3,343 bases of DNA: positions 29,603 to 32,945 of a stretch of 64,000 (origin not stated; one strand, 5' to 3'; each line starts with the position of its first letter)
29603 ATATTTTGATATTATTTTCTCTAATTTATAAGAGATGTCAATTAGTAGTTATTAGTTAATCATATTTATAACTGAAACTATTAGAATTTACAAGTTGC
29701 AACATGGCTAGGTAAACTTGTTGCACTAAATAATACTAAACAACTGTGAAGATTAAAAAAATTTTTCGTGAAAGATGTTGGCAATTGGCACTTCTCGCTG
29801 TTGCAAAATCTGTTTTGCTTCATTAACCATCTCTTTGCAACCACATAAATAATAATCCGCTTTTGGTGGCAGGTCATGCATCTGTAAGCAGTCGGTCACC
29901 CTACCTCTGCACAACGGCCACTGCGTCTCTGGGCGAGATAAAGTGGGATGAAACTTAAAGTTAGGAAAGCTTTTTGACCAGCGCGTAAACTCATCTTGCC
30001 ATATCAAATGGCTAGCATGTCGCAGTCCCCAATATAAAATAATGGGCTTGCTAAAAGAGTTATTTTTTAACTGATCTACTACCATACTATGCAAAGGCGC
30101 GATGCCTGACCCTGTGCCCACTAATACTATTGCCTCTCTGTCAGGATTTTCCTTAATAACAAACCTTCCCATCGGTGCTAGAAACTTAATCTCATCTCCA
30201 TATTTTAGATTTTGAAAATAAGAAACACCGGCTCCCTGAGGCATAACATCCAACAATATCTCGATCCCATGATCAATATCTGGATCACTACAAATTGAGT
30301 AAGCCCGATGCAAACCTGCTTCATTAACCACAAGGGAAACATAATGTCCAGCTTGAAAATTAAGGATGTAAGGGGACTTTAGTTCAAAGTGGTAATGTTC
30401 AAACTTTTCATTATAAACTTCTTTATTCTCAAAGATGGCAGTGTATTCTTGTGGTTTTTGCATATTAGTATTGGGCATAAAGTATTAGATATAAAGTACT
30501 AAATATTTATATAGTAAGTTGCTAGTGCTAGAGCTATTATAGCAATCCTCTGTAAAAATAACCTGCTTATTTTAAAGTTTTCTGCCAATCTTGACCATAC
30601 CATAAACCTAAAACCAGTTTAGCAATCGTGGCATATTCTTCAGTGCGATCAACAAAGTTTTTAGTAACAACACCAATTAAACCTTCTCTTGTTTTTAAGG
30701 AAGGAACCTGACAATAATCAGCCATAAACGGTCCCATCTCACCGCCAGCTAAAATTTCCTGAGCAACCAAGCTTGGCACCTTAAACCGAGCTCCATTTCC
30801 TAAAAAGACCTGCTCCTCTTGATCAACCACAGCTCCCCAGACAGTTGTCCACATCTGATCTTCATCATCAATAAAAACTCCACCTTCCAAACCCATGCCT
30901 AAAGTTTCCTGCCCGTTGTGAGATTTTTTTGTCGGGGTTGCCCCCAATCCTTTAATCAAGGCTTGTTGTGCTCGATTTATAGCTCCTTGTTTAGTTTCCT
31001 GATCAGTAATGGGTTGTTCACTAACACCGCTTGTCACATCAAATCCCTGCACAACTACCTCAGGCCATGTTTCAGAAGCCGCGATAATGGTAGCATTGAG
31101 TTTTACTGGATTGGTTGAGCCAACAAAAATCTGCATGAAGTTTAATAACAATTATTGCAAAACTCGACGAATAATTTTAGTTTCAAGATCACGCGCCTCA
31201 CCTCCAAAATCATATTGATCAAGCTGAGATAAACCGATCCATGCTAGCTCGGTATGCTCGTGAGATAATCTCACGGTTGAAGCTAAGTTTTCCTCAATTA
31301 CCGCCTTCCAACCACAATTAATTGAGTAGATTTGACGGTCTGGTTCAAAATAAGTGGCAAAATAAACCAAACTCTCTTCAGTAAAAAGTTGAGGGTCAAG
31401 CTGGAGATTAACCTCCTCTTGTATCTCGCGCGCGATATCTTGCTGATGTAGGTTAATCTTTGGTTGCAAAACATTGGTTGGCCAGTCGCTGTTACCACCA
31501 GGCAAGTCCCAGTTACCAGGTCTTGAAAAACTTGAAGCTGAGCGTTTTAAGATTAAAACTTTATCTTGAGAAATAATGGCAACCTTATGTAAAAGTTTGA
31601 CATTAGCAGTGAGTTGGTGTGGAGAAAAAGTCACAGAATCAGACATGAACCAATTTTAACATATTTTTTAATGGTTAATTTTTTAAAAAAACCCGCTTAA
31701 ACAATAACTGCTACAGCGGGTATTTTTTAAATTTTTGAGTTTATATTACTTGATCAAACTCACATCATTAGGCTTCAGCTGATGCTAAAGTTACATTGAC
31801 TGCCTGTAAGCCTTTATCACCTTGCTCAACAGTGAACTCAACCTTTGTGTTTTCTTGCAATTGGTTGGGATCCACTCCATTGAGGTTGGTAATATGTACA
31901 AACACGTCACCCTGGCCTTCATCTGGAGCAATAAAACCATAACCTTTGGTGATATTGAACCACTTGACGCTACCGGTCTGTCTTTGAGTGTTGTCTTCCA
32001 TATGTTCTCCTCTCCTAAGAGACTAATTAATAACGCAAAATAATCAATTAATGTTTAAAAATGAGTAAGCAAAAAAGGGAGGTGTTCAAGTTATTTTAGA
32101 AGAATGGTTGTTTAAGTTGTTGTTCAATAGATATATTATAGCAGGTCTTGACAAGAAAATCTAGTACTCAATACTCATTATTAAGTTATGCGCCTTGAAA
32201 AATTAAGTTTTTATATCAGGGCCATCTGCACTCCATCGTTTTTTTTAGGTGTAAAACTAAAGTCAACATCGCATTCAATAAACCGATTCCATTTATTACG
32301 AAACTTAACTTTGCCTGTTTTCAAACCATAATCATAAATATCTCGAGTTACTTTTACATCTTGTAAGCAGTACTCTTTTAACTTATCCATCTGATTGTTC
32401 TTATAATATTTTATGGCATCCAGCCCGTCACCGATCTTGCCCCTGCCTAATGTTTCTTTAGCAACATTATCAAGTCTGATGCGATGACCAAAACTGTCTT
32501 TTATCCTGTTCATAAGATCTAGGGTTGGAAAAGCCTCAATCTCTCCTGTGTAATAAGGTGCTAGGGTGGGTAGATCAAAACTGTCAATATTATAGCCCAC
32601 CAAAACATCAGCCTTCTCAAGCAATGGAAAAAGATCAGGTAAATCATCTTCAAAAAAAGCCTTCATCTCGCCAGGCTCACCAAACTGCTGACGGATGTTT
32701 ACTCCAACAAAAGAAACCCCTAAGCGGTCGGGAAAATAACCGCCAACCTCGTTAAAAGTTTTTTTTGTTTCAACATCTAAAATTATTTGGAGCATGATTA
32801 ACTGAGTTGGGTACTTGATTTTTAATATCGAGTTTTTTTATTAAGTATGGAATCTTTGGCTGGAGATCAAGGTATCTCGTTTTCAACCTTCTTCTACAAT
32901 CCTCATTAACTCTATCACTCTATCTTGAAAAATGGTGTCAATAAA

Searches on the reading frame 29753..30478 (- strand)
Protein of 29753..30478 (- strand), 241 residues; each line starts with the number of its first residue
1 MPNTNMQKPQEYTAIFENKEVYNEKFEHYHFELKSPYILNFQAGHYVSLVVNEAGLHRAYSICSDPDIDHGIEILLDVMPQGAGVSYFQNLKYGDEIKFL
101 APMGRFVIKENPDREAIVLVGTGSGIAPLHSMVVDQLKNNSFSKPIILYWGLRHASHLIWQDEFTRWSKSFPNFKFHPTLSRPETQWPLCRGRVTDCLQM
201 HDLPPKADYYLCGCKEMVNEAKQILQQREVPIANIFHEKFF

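Call 46: search_protein_families(library=pfam, proteins=[window:29753-30478:-], max_evalue=0.0001)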
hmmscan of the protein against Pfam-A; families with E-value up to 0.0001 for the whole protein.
window:29753-30478:- (241 aa): 3 families
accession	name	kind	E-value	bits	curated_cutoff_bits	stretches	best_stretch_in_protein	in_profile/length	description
PF00175.26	NAD_binding_1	-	3.7e-18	66.6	22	1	119-222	1-108/109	Oxidoreductase NAD-binding domain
PF00970.30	FAD_binding_6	-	8.2e-11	42.6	21.1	1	17-106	5-97/99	Oxidoreductase FAD-binding domain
PF08030.17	NAD_binding_6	-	2.1e-05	25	22.2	1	115-162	2-53/156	Ferric reductase NAD binding domain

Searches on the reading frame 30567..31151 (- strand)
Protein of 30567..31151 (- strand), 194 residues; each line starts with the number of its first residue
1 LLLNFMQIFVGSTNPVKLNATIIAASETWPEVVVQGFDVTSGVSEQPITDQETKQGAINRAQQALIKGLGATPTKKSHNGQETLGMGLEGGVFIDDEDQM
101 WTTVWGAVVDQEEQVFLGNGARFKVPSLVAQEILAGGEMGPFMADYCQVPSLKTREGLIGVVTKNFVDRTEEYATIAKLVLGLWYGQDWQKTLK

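Call 46: search_protein_families(library=pfam, proteins=[window:30567-31151:-], max_evalue=0.0001)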
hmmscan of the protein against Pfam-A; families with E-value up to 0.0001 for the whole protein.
window:30567-31151:- (194 aa): 1 family
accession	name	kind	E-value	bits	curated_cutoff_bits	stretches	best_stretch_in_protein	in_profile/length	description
PF01931.24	NTPase_I-T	-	1.4e-38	132.8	25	1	11-179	1-156/162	Protein of unknown function DUF84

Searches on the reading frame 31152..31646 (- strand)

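Call 46: search_protein_families(library=pfam, proteins=[window:31152-31646:-], max_evalue=0.0001)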
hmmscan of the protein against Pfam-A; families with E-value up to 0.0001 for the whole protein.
window:31152-31646:- (164 aa): 1 family
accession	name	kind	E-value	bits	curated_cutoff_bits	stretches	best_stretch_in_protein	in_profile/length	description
PF00293.34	NUDIX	-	1.4e-06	28.8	21.1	1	24-144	9-120/134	NUDIX domain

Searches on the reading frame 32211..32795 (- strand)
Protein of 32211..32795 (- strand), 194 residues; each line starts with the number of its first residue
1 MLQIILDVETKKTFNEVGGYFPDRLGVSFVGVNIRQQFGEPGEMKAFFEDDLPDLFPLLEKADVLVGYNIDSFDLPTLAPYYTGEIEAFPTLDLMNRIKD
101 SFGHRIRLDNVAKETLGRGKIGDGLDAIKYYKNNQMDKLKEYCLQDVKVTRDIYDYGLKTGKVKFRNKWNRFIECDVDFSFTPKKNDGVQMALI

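Call 46: search_protein_families(library=pfam, proteins=[window:32211-32795:-], max_evalue=0.0001)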
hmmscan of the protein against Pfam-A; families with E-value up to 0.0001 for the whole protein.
window:32211-32795:- (194 aa): 2 families
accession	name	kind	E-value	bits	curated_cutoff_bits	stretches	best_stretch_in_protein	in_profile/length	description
PF13482.12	RNase_H_2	-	3.3e-09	37.3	22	1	18-156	21-163/165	RNase_H superfamily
PF10108.15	DNA_pol_B_exo2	-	3.3e-06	27.4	24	0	92-150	106-166/213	Predicted 3'-5' exonuclease related to the exonuclease domain of PolB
